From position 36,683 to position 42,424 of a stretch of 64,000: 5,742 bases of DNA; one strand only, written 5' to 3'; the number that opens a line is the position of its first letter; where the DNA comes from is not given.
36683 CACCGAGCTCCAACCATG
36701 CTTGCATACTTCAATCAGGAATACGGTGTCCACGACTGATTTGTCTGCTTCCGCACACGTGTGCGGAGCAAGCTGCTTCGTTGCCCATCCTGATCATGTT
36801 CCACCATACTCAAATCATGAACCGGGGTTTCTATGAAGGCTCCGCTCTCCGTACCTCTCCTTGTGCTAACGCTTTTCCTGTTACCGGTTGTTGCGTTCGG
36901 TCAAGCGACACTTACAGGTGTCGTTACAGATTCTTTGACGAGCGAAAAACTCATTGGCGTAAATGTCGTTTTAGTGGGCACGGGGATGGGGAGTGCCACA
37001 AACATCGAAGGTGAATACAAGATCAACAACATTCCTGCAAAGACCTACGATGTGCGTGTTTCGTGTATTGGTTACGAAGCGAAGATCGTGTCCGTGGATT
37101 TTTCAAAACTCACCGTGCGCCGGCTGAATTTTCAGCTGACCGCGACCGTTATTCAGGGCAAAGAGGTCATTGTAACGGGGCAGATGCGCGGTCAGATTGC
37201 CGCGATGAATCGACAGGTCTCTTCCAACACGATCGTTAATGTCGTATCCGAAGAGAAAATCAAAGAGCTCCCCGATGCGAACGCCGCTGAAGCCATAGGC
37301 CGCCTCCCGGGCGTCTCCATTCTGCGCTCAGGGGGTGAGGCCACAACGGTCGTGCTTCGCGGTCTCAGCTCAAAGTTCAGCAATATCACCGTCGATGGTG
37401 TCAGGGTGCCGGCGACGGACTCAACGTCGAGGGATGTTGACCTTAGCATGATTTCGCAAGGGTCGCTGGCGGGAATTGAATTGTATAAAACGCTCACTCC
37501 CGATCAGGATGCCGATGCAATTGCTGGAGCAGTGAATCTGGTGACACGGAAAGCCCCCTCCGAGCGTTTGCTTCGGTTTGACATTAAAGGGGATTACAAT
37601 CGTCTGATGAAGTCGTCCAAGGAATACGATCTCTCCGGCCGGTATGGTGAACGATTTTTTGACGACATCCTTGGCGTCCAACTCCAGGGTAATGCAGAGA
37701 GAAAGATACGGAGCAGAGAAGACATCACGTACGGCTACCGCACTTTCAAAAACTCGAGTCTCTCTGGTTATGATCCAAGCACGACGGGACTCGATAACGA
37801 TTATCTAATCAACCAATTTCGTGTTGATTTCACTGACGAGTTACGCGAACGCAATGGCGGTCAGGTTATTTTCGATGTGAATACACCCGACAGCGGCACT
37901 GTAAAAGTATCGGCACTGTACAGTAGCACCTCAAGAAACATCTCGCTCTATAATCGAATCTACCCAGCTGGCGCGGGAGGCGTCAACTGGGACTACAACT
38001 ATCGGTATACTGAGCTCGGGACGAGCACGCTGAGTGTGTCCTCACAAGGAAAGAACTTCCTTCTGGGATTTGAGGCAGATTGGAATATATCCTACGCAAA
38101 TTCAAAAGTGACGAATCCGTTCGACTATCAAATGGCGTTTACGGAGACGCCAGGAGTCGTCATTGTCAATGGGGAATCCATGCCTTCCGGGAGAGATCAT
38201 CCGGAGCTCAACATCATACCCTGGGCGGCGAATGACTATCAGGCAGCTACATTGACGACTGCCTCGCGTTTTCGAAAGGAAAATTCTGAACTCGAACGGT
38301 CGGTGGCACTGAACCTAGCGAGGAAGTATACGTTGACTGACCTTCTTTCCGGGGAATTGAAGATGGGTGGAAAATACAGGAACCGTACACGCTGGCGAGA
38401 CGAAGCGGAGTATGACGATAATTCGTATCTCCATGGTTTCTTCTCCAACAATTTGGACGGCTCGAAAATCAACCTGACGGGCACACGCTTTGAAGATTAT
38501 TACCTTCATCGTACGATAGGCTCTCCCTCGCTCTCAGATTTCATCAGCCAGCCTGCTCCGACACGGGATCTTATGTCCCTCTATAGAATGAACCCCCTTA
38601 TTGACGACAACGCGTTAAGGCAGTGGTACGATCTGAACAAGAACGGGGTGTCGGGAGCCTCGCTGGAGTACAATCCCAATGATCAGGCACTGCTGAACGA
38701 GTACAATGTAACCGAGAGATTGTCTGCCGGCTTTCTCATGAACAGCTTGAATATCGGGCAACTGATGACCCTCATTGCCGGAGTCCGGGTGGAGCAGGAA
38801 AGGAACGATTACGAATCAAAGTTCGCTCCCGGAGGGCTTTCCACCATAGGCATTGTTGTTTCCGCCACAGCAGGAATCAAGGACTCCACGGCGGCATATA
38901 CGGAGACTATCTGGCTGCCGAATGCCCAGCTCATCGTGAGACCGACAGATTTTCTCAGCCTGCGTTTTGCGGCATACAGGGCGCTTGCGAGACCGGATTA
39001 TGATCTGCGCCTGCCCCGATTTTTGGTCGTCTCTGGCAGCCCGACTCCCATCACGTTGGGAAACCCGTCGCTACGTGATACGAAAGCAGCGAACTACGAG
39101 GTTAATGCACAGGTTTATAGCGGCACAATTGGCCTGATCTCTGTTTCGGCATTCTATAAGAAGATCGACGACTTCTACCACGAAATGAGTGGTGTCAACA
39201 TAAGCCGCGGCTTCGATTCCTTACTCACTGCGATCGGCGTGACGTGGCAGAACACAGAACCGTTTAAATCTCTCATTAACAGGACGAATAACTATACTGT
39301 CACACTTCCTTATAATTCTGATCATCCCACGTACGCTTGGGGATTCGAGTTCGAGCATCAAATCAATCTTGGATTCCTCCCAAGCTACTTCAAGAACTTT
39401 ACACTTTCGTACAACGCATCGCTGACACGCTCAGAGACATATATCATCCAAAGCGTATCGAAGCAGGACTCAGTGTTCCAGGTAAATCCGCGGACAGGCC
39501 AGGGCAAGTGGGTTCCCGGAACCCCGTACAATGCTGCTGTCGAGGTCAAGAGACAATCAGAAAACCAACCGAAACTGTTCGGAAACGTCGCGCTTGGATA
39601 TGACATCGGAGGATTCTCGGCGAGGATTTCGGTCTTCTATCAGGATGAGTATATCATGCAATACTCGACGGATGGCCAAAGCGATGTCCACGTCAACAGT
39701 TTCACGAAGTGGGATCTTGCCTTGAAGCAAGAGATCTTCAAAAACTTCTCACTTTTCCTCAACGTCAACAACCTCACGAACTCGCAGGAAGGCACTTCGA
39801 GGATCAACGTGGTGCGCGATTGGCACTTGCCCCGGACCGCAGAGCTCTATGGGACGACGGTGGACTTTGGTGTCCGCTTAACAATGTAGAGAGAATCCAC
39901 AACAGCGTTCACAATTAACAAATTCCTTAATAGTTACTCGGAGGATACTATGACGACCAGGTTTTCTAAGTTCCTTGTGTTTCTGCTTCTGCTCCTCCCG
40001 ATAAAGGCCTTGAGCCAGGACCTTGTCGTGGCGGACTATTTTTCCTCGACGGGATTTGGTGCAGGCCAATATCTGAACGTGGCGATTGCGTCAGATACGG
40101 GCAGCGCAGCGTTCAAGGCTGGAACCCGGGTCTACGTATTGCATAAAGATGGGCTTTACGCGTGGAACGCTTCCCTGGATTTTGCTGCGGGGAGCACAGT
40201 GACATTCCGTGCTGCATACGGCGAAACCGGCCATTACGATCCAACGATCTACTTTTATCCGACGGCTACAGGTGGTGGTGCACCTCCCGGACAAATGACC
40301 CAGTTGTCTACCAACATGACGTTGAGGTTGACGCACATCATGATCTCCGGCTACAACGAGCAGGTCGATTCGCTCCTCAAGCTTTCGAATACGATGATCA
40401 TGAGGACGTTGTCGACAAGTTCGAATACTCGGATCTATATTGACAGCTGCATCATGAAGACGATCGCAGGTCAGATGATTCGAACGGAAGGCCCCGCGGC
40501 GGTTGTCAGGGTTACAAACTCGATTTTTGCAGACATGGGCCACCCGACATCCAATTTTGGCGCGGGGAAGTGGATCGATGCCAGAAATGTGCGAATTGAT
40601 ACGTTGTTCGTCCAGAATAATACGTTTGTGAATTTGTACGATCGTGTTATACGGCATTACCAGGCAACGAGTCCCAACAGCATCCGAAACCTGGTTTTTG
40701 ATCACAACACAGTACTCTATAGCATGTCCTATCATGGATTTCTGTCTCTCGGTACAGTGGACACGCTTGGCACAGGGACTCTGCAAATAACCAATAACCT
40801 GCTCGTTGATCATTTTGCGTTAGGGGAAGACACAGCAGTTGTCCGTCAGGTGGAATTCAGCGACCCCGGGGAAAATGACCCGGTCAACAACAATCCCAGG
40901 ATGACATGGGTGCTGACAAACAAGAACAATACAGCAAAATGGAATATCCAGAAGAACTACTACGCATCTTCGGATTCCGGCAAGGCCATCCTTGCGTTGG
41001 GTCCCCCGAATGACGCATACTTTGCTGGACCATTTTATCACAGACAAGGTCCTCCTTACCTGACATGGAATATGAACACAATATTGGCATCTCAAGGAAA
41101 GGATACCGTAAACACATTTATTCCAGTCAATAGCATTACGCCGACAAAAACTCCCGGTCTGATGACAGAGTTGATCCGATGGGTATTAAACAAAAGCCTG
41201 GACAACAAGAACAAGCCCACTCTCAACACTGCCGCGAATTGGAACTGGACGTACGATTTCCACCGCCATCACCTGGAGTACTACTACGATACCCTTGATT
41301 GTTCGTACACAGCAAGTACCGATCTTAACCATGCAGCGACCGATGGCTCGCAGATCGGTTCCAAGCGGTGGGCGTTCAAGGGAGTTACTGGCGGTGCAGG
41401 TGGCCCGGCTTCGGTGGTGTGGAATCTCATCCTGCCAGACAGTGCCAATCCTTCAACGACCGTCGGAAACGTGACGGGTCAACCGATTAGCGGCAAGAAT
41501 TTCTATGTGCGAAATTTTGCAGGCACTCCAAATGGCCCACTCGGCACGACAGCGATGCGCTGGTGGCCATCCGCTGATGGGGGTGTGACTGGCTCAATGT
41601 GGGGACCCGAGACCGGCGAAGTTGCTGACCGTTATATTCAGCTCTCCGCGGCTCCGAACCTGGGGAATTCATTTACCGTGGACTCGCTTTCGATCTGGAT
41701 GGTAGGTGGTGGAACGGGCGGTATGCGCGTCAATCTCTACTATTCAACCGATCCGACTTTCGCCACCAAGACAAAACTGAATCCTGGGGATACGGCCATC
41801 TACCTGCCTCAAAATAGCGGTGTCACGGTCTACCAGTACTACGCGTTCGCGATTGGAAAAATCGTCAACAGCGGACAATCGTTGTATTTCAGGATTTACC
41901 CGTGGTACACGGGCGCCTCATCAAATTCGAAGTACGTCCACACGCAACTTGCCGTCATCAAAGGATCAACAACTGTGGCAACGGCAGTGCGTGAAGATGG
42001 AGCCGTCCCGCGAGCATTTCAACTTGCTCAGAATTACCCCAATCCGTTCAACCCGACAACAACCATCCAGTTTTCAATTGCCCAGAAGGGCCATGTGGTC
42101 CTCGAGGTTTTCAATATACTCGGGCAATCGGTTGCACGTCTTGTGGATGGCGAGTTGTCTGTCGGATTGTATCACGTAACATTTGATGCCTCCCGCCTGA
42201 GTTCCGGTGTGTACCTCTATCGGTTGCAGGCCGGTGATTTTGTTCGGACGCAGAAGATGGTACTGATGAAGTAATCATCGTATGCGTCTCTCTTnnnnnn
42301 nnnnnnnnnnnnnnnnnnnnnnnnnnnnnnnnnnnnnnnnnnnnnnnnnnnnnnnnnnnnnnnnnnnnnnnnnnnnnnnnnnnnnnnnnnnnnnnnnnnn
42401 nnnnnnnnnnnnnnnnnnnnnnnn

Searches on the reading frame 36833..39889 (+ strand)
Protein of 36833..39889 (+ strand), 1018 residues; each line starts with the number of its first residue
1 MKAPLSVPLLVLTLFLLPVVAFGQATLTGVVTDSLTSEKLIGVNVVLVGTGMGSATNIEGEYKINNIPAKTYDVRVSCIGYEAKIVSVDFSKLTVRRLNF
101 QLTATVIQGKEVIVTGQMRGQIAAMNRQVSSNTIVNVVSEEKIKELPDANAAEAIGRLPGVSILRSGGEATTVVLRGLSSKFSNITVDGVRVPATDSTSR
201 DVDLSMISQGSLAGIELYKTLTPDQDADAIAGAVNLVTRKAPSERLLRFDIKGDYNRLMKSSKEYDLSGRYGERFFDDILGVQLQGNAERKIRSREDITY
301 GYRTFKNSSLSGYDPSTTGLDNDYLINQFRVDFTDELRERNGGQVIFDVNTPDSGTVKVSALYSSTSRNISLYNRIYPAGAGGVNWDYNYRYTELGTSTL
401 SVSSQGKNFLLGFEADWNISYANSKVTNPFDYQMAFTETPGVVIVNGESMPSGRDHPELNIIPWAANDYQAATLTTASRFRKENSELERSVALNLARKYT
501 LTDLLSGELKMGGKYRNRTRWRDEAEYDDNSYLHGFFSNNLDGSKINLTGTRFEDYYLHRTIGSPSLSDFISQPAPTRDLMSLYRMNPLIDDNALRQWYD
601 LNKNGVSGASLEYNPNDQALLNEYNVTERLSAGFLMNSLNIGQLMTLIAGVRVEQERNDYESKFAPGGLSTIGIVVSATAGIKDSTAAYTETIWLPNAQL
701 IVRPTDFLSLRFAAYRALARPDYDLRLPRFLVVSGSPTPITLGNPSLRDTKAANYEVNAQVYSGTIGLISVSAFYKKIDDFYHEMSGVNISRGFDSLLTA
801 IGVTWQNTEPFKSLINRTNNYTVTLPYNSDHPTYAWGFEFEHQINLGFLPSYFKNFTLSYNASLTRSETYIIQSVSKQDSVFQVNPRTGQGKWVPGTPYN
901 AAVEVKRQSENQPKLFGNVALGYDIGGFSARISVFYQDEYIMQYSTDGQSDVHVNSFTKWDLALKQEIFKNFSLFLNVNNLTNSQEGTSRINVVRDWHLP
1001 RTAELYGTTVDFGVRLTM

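Call 13: search_protein_families(library=pfam, proteins=[window:36833-39889:+])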
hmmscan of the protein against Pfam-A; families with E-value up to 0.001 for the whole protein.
window:36833-39889:+ (1018 aa): 4 families
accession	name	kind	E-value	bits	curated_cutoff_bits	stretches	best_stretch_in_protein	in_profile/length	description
PF00593.30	TonB_dep_Rec_b-barrel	-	1.4e-26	94.8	27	1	488-981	60-436/436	TonB dependent receptor-like, beta-barrel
PF13715.12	CarbopepD_reg_2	-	2.4e-19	69.6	32.2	1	27-114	1-88/88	CarboxypepD_reg-like domain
PF07715.20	Plug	-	9.5e-16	58.7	23.9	1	130-233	4-107/107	TonB-dependent Receptor Plug Domain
PF13620.12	CarboxypepD_reg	-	4.1e-12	46.7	32.3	1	26-103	1-82/82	Carboxypeptidase regulatory-like domain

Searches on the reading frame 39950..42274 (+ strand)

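Call 13: search_protein_families(library=pfam, proteins=[window:39950-42274:+])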
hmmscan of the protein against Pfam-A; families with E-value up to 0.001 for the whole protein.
window:39950-42274:+ (774 aa): 1 family
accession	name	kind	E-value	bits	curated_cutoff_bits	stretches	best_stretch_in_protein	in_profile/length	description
PF18962.6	Por_Secre_tail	-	4.3e-09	37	27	1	696-771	2-74/75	Secretion system C-terminal sorting domain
